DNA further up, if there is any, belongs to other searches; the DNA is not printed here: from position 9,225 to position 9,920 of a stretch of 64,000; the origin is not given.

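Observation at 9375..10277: Four-TM protein with a cytochrome-oxidase helix-X histidine motif fused to tandem DUF1858 domains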

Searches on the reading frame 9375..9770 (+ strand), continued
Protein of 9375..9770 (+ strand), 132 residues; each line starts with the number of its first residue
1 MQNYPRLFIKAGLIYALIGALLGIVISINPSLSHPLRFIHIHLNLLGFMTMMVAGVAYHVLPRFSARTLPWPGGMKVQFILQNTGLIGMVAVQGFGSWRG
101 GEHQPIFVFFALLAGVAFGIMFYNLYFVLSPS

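Call 39: find_encoding_contigs(protein=P0142, flank=8000, max_places=2)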
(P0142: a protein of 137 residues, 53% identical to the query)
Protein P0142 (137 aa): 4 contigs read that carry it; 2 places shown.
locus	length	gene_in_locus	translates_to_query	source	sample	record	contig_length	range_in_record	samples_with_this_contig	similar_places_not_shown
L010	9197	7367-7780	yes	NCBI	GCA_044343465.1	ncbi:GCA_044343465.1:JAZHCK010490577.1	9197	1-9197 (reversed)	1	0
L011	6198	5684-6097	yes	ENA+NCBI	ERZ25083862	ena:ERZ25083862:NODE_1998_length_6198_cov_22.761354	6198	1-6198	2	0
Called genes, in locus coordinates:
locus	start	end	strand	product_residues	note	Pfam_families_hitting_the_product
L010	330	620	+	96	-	-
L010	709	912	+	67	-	PF09537:DUF2383 (weak)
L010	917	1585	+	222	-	PF00072:Response_reg, PF00486:Trans_reg_C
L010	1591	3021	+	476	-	PF00672:HAMP, PF00512:HisKA, PF02518:HATPase_c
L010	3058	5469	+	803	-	PF24861:SUS_N (weak), PF24862:SUS_EPBD, PF00862:GT-B_Sucrose_synth, PF00534:Glycos_transf_1, PF13692:Glyco_trans_1_4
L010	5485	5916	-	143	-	PF06347:SH3_4, PF08239:SH3_3 (faint), PF06347:SH3_4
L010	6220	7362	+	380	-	PF13506:Glyco_transf_21, PF00535:Glycos_transf_2, PF10111:Glyco_tranf_2_2 (faint), PF13641:Glyco_tranf_2_3, PF13632:Glyco_trans_2_3 (weak)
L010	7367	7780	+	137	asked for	PF00115:COX1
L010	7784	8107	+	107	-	PF04993:TfoX_N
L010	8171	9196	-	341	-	?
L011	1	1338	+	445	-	?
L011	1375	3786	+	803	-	PF24861:SUS_N (weak), PF24862:SUS_EPBD, PF00862:GT-B_Sucrose_synth, PF00534:Glycos_transf_1, PF13692:Glyco_trans_1_4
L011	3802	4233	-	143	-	PF06347:SH3_4, PF08239:SH3_3 (faint), PF06347:SH3_4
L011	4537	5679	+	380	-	PF13506:Glyco_transf_21, PF00535:Glycos_transf_2, PF10111:Glyco_tranf_2_2 (faint), PF13641:Glyco_tranf_2_3, PF13632:Glyco_trans_2_3 (weak)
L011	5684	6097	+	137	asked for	PF00115:COX1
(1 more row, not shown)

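Call 40: find_encoding_contigs(protein=P0144, flank=8000, max_places=1)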
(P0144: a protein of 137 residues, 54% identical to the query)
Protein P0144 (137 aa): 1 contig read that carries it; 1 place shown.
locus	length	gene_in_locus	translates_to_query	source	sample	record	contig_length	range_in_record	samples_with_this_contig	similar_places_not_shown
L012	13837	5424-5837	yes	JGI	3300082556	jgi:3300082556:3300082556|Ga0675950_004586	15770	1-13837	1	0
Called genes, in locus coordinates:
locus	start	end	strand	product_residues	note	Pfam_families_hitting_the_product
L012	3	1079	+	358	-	?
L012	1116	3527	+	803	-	PF24861:SUS_N (weak), PF24862:SUS_EPBD, PF00862:GT-B_Sucrose_synth, PF00534:Glycos_transf_1, PF13692:Glyco_trans_1_4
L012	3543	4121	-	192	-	PF06347:SH3_4, PF08239:SH3_3 (faint), PF06347:SH3_4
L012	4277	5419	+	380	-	PF13506:Glyco_transf_21, PF00535:Glycos_transf_2, PF10111:Glyco_tranf_2_2 (faint), PF13641:Glyco_tranf_2_3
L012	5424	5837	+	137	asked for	-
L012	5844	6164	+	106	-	PF04993:TfoX_N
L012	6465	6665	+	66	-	PF00313:CSD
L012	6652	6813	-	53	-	-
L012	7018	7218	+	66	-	PF00313:CSD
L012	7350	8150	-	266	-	PF03819:MazG, PF12643:MazG-like (faint), PF01503:PRA-PH, PF03819:MazG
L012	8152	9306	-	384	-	PF04055:Radical_SAM, PF06969:HemN_C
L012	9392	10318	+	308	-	PF03193:RsgA_GTPase (faint), PF00350:Dynamin_N (faint), PF01926:MMR_HSR1, PF02421:FeoB_N, PF04548:AIG1 (weak), PF10662:PduV-EutP (weak), PF00009:GTP_EFTU, PF07650:KH_2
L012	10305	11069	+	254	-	PF00557:Peptidase_M24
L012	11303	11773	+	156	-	PF00210:Ferritin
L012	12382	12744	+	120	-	PF10087:DUF2325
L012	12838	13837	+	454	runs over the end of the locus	PF07396:Porin_O_P (faint)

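Call 42: predict_structure(alignment_id=A2)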
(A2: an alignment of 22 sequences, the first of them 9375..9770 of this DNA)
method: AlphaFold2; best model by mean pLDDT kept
length: 132 residues; sequences in the alignment: 22
mean_pLDDT: 92.5   pTM: 0.85
mean pLDDT of the five models: 92.5, 92.0, 91.8, 82.6, 77.2
residues with pLDDT >= 90: 101; 70-90: 25; 50-70: 6; < 50: 0
segments of 3 or more residues with pLDDT < 50: none
pLDDT, mean of each block of 10 residues (from residue 1): 88 98 97 94 97 94 87 95 97 77 90 98 92 77
secondary structure, 60 per line:
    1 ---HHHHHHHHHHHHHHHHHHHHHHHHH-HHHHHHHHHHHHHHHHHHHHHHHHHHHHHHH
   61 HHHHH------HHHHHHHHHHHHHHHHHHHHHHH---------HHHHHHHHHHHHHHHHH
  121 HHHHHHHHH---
elements in order: H4-28 H30-65 H72-94 H104-129
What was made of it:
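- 9375..9770 (+): Membrane module, residues 1-132: four TM helices (4-28, 30-64, 73-95, 104-129), N-in/C-in, equivalent to TMH 9-12 of cbb3 CcoN. AF2 model pLDDT 92.5, pTM 0.85 (call 42).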

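Call 43: find_related_loci(query=A2, collection=genome_contigs, flank=6000)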
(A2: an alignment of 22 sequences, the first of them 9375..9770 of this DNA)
Query A2 (132 aa) in genome_contigs; peptide patterns used: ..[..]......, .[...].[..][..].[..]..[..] (x = any residue, [..] = any of these).
384 stretches matched a pattern; 280 encode a relative of the query (tblastn E <= 1e-3); the best 80 are kept; 80 distinct loci.
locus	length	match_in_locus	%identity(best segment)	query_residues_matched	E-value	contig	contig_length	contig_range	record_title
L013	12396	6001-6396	85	1-132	1e-74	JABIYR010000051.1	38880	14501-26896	MAG: Nitrospina sp. isolate SI073_bin146 k141_516217, whole genome shotgun sequence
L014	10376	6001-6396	83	1-132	3e-72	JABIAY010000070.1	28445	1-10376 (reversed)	MAG: Nitrospina sp. isolate SI048_bin14 k141_591855, whole genome shotgun sequence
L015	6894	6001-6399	82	1-132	9e-71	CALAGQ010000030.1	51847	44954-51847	MAG TPA_asm: uncultured Nitrospina sp. isolate ERR2206756_bin.76_CONCOCT_v1.1_MAG genome assembly, contig: ERZ887841.156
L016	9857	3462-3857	78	1-132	4e-68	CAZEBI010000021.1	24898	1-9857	MAG TPA_asm: uncultured Nitrospina sp. isolate SRP215229_co1_186 genome assembly, contig: NODE_1089_length_24898_cov_13.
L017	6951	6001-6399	79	1-132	7e-68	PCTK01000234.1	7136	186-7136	MAG: Nitrospinae bacterium CG22_combo_CG10-13_8_21_14_all_47_10 CG22_scaffold_7340_c, whole genome shotgun sequence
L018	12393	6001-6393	82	1-130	1e-67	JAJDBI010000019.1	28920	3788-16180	MAG: Nitrospinaceae bacterium isolate OFTM91 OFTM91_18, whole genome shotgun sequence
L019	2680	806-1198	81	1-130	6e-68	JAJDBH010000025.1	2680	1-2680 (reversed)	MAG: Nitrospinaceae bacterium isolate OFTM387 OFTM387_24, whole genome shotgun sequence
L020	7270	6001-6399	80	1-132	2e-67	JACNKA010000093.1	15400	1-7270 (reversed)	MAG: Nitrospinota bacterium isolate NIOZ-UU48 NIOZ-UU_NODE_4823_length_15400_cov_8.12121, whole genome shotgun sequence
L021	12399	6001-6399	76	1-132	1e-66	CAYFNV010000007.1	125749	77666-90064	MAG TPA_asm: uncultured Nitrospina sp. isolate ERP019367_co1_61 genome assembly, contig: NODE_203_length_125749_cov_27.3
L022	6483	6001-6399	71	1-132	5e-58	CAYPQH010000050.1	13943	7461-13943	MAG TPA_asm: uncultured Nitrospinaceae bacterium isolate SRP128015_co3_424 genome assembly, contig: NODE_4815_length_139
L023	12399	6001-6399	68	1-132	1e-56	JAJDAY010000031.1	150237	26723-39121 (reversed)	MAG: Nitrospinaceae bacterium isolate OFTM181 OFTM181_30, whole genome shotgun sequence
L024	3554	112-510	66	1-132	6e-56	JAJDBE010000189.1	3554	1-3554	MAG: Nitrospinaceae bacterium isolate OFTM6 OFTM6_188, whole genome shotgun sequence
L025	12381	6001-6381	67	1-132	2e-55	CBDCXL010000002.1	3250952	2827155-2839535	MAG: Nitrospinales bacterium isolate 4e79c772-6b72-4db0-bd25-b8212fbdc190 genome assembly, contig: contig_2, whole genom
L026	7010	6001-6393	68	1-130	7e-55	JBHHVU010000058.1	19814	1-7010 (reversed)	MAG: Nitrospinaceae bacterium isolate S.4.sp1_bin.35 NODE_917_length_19814_cov_9.229465, whole genome shotgun sequence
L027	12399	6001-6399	66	1-132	1e-54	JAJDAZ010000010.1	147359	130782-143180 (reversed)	MAG: Nitrospinaceae bacterium isolate OFTM191 OFTM191_9, whole genome shotgun sequence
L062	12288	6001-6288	48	1-96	5e-23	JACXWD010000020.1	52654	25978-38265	MAG: Candidatus Polarisedimenticola svalbardensis isolate MAG AM4 NODE_29_length_52654_cov_10.539896, whole genome shotg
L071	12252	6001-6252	49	8-91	2e-19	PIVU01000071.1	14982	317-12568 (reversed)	MAG: Nitrospirae bacterium isolate Glo_13 GloG15_CONTIG4802, whole genome shotgun sequence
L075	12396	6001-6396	35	1-132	2e-18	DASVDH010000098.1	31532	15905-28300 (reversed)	MAG TPA_asm: Longimicrobiales bacterium isolate SMAG_U2028 k141_1094621, whole genome shotgun sequence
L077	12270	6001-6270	46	1-90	3e-18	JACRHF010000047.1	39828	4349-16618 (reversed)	MAG: Nitrospirae bacterium isolate NC_groundwater_1770_Pr3_B-0.1um_51_186 SR-2_scaffold_141_1566767, whole genome shotgu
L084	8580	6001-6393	36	1-131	7e-18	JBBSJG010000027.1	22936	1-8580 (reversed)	MAG: Longimicrobiales bacterium isolate LS4_maxbin2.074 LS4_maxbin2.074_K_1291856_L_22936_cov_119.7800, whole genome sho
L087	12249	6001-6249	47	8-90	4e-17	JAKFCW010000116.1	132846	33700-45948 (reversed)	MAG: Candidatus Sericytochromatia bacterium isolate LC031 contig-124_83, whole genome shotgun sequence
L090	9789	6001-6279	43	1-98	3e-17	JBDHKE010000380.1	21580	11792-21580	MAG: Gemmatimonadota bacterium isolate BHB10-38_Bin_161 BHB10-38_Bin_161_scaffold_10389, whole genome shotgun sequence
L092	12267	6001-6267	42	1-89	3e-17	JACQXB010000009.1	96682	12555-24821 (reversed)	MAG: Nitrospirae bacterium isolate NC_groundwater_1504_Pr4_B-0.1um_40_11 SR1-18-B1_scaffold_120890, whole genome shotgun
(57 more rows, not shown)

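Call 47: fold_search(model_id=the predicted structure, library=pdb)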
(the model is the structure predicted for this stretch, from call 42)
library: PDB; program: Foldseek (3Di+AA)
matches with E <= 10: 170; with E <= 0.001: 0
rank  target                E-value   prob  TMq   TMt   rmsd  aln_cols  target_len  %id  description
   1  9g6b_A                2.4e-02  1.00  0.77  0.24   5.2       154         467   19  cbb3-2 NOH complex (released 2026-01-28)
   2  4xyd_A                3.6e-02  1.00  0.71  0.24   5.0       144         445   24  Nitric oxide reductase from Roseobacter denitrificans (RdNOR) (released 2016-05-25)
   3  3mk7_A                4.2e-02  1.00  0.78  0.24   5.1       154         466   19  The structure of CBB3 cytochrome oxidase (released 2010-08-04)
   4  9g83_t                4.9e-02  1.00  0.79  0.24   5.4       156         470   20  Respiratory supercomplex CI1-CIII2-CIV2-(cbb3)1 from alphaproteobacterium (released 2026-02-04)
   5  3mk7_G                5.4e-02  1.00  0.78  0.24   5.2       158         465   20  The structure of CBB3 cytochrome oxidase (released 2010-08-04)
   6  3mk7_D                5.9e-02  1.00  0.77  0.24   5.1       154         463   20  The structure of CBB3 cytochrome oxidase (released 2010-08-04)
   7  6xkw_n                7.6e-02  1.00  0.79  0.24   5.6       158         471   20  R. capsulatus CIII2CIV bipartite super-complex (SC-2A) with CcoH/cy (released 2020-12-30)
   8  8iuf_C1               9.7e-02  1.00  0.66  0.21   5.1       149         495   18  Cryo-EM structure of Euglena gracilis super-complex I+III2+IV, composite (released 2024-02-28)
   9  8smr_E                1.1e-01  1.00  0.77  0.24   5.6       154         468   19  cytochrome bc1-cbb3 supercomplex from Pseudomonas aeruginosa (released 2023-10-11)
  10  1ehk_A                1.2e-01  1.00  0.72  0.21   3.7       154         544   17  CRYSTAL STRUCTURE OF THE ABERRANT BA3-CYTOCHROME-C OXIDASE FROM THERMUS THERMOPHILUS (released 2001-02-22)
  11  7jro_a                1.5e-01  1.00  0.70  0.21   3.6       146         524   18  Plant Mitochondrial complex IV from Vigna radiata (released 2021-01-20)
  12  6pw1_C                1.6e-01  1.00  0.76  0.21   3.4       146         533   19  Cytochrome c Oxidase delta 16 (released 2019-11-27)
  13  8gym_C1               1.8e-01  1.00  0.73  0.16   4.0       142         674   13  Cryo-EM structure of Tetrahymena thermophila respiratory mega-complex MC IV2+(I+III2+II)2 (released 2023-06-14)
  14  3dtu_A                1.9e-01  1.00  0.75  0.21   3.4       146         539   19  Catalytic core subunits (I and II) of cytochrome c oxidase from Rhodobacter sphaeroides complexed with deoxycholic aci (released 2008-09-16)
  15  8ugh_4A               2.0e-01  1.00  0.77  0.22   3.2       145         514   20  In-situ structure of typeA supercomplex with lipids in respiratory chain (composite) (released 2024-06-19)
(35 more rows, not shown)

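Call 50: search_protein_families(library=pfam, proteins=[L071:2464-4497:-, L071:4568-5434:-, L071:5657-5881:+, L071:7093-8571:+, L071:9300-10481:+, L092:5752-5973:+, L092:6779-7135:+, L062:7040-9313:+, L062:2442-5957:-, L077:5557-5910:+], max_evalue=0.001)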
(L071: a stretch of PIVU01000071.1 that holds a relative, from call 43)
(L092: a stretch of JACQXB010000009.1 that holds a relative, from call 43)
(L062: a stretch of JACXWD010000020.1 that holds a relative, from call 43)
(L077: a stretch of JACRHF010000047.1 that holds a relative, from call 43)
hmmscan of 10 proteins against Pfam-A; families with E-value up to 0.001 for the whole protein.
L071:2464-4497:- (678 aa): 2 families
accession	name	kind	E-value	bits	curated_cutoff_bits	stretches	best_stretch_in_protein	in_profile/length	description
PF02092.22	tRNA_synt_2f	-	4.7e-207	689.6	29.2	1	4-549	1-535/536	Glycyl-tRNA synthetase beta subunit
PF05746.21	DALR_1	-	0.00011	22.7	22.3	1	579-668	2-103/117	DALR anticodon binding domain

L071:4568-5434:- (289 aa): 1 family
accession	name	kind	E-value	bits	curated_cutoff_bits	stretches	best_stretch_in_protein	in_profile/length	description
PF02091.20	tRNA-synt_2e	-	3.3e-155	515.8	27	1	3-279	1-277/278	Glycyl-tRNA synthetase alpha subunit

L071:5657-5881:+ (75 aa): 2 families
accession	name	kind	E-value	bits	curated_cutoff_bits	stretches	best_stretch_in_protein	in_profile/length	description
PF01106.22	NifU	-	1.4e-31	108.9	27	1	6-72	1-67/67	NifU-like domain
PF01883.24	FeS_assembly_P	-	0.00079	20.1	23.5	0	6-72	4-70/73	Iron-sulfur cluster assembly protein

L071:7093-8571:+ (493 aa): 10 families
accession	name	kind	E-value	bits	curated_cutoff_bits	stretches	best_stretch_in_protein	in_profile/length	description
PF00158.32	Sigma54_activat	-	6e-70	234.7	20.2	1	193-358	2-167/168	Sigma-54 interaction domain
PF14532.12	Sigma54_activ_2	-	2.6e-21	76.7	25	1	193-362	1-137/138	Sigma-54 interaction domain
PF25601.1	AAA_lid_14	-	1.8e-16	60.2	27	1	364-437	1-75/87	AAA+ ATPase lid domain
PF02954.25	HTH_8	-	7.7e-10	38.8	22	1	454-491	5-42/42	Bacterial regulatory protein, Fis family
PF07728.20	AAA_5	-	1.1e-07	32.4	22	1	215-333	1-122/139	AAA domain (dynein-related subfamily)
PF07238.19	PilZ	-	3.8e-06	27.6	22.5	1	8-106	3-101/102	PilZ domain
PF00004.35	AAA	-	9e-06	26.6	21.2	1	216-339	1-113/131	ATPase family associated with various cellular activities (AAA)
PF13518.12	HTH_28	-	1.5e-05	25.4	25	1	455-492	1-37/52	Helix-turn-helix domain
PF07724.20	AAA_2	-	3.9e-05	24.2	27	1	216-334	6-125/166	AAA domain (Cdc48 subfamily)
PF13384.12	HTH_23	-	0.00056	20.1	24.6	1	458-492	9-42/50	Homeodomain-like domain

L071:9300-10481:+ (394 aa): 3 families
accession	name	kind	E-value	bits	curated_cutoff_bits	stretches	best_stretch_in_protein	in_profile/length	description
PF01520.23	Amidase_3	-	8.8e-57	192.4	27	1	159-374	1-173/174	N-acetylmuramoyl-L-alanine amidase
PF11741.13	AMIN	-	1.1e-16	61.2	20.5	1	29-125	2-101/101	AMIN domain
PF24837.1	AMIN-like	-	0.00013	22.5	27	0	25-51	2-31/129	AMIN-like domain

L092:5752-5973:+ (74 aa): 1 family
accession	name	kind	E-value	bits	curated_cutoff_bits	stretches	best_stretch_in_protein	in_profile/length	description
PF01106.22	NifU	-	1.7e-30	105.4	27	1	6-72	1-67/67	NifU-like domain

L092:6779-7135:+ (119 aa): 3 families
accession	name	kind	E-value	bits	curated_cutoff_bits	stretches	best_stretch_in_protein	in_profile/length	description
PF14489.11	QueF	-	1.5e-32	112.1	27.3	1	44-118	1-75/81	QueF-like protein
PF14819.11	QueF_N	-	1.5e-05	25.7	25.6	1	34-94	42-103/111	Nitrile reductase, 7-cyano-7-deazaguanine-reductase N-term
PF01227.27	GTP_cyclohydroI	-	2.6e-05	24.2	27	1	34-102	67-135/179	GTP cyclohydrolase I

L062:7040-9313:+ (758 aa): 2 families
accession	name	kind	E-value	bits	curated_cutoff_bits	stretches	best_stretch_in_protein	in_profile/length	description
PF00912.28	Transgly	-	2.1e-58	197.1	27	1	154-325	10-177/178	Transglycosylase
PF00905.27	Transpeptidase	-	8.2e-29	101.2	22.1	1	421-694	2-299/299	Penicillin binding protein transpeptidase domain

L062:2442-5957:- (1172 aa): 6 families
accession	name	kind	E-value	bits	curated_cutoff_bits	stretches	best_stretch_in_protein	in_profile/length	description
PF04389.22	Peptidase_M28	-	3.6e-38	131.7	21.3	1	850-1053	1-192/193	Peptidase family M28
PF01433.26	Peptidase_M1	-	1.4e-10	41.6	27.7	1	349-487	73-218/218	Peptidase family M1 domain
PF01546.33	Peptidase_M20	-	3.9e-09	37.2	24.6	1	870-1055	3-205/206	Peptidase family M20/M25/M40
PF13180.12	PDZ_2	-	5.1e-09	36.7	27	1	1101-1168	12-79/80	PDZ domain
PF17820.7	PDZ_6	-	1e-08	35.2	27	1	1105-1156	2-52/54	PDZ domain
PF00595.29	PDZ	-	1.3e-05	25.9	23.2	1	1100-1154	24-78/81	PDZ domain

L077:5557-5910:+ (118 aa): 2 families
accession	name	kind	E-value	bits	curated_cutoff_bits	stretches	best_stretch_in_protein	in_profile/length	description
PF00034.26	Cytochrom_C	-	5.7e-14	53.6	21.3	1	30-115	1-89/90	Cytochrome c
PF13442.11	Cytochrome_CBB3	-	6.9e-13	49.2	27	1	29-112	2-68/68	Cytochrome C oxidase, cbb3-type, subunit III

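Call 58: search_protein_families(library=pfam, proteins=[L087:3812-4351:+, L087:4357-5658:+, L087:1231-3651:+, L075:1423-3633:+, L075:5653-6465:+, L084:2818-3894:+, L084:3897-5234:+, L084:5234-5995:+, L084:6622-8310:+, L090:2917-4455:+], max_evalue=0.001)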
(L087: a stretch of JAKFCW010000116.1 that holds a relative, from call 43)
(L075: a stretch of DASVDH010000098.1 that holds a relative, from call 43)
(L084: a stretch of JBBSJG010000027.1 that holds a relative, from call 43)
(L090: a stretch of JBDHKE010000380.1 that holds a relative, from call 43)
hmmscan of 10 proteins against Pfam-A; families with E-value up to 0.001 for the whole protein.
L087:3812-4351:+ (180 aa): 2 families
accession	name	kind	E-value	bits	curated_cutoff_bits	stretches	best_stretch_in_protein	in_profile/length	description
PF08984.16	DUF1858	-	9.9e-17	61.2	32.2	1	5-60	1-56/59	Domain of unknown function (DUF1858)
PF10006.14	DUF2249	-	1.1e-14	54.5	29.5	1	115-180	2-70/70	Uncharacterized conserved protein (DUF2249)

L087:4357-5658:+ (434 aa): 1 family
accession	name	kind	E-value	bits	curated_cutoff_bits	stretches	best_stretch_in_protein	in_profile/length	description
PF00115.25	COX1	-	2.5e-09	37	34.8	1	66-122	344-399/436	Cytochrome C and Quinol oxidase polypeptide I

L087:1231-3651:+ (807 aa): 0 families

L075:1423-3633:+ (737 aa): 0 families

L075:5653-6465:+ (271 aa): 1 family
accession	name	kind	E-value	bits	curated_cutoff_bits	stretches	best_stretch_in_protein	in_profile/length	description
PF00115.25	COX1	-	7.6e-08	32.1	34.8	1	122-245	4-143/436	Cytochrome C and Quinol oxidase polypeptide I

L084:2818-3894:+ (359 aa): 3 families
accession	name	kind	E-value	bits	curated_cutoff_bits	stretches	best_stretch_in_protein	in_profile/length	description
PF07731.20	Cu-oxidase_2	-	4e-14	53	20.4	2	103-191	32-136/137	Multicopper oxidase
PF07732.21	Cu-oxidase_3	-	7.1e-13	49.1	21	1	80-192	3-118/119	Multicopper oxidase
PF00127.26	Copper-bind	-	0.00026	21.8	21.2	0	106-189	19-99/99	Copper binding proteins, plastocyanin/azurin family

L084:3897-5234:+ (446 aa): 1 family
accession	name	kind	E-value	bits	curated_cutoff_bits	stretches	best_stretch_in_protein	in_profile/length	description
PF13372.12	Alginate_exp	-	4.6e-35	121.6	25.2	1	69-427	7-384/395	Alginate export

L084:5234-5995:+ (254 aa): 1 family
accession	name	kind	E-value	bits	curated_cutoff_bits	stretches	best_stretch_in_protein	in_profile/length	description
PF03781.23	FGE-sulfatase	-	2e-24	87.1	23.3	1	59-251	5-254/255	Sulfatase-modifying factor enzyme 1-like domain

L084:6622-8310:+ (563 aa): 1 family
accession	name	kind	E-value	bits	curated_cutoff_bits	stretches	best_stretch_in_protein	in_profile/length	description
PF03060.21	NMO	-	3.9e-15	56.5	28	2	300-411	143-243/331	Nitronate monooxygenase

L090:2917-4455:+ (513 aa): 3 families
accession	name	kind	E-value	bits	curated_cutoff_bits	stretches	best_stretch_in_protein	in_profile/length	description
PF05048.19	NosD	-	4.7e-42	144.3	23.6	2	237-422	15-212/212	Periplasmic copper-binding protein (NosD)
PF13229.12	Beta_helix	-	1.9e-41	141.8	25.9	2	189-329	2-140/158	Right handed beta helix region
PF07602.17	DUF1565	-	1.3e-06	28.3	20.3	1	104-313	10-207/257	Protein of unknown function (DUF1565)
